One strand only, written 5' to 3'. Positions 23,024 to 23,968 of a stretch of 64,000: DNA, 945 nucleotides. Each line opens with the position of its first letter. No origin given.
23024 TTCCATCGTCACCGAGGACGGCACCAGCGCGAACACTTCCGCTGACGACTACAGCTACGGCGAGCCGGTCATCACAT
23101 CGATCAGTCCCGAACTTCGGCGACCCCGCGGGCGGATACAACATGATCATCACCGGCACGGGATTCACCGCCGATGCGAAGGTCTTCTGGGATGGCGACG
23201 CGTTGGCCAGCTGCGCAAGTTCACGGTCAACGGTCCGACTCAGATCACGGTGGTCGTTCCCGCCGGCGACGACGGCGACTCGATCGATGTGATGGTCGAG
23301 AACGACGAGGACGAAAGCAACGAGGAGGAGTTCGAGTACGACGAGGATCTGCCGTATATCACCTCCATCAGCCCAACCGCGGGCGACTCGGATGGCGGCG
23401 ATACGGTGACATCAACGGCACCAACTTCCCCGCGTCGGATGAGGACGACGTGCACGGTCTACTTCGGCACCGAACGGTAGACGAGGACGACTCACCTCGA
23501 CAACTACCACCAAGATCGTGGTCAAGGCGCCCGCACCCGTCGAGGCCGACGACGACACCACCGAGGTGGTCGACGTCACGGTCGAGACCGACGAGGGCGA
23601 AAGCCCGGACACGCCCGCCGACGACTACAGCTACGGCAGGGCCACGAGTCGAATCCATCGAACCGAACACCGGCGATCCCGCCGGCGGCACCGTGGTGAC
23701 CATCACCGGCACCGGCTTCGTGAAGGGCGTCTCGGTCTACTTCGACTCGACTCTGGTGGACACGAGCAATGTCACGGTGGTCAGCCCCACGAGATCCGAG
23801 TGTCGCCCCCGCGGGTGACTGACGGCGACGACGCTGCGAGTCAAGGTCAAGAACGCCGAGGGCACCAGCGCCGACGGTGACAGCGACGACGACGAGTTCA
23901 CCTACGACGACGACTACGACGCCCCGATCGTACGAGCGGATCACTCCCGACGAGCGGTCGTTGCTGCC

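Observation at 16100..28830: Tandem array of three paralogous giant SLH-IPT/TIG surface-layer genes, each with its own leader and terminator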

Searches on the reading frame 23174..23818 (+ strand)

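Call 5: search_protein_families(library=pfam, proteins=[window:23174-23818:+], max_evalue=0.01)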
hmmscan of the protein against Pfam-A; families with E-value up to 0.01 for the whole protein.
window:23174-23818:+ (214 aa): 1 family
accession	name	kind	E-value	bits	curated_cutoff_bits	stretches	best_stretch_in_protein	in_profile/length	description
PF01833.30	TIG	-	3.6e-10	40.1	20.9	1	157-211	1-55/84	IPT/TIG domain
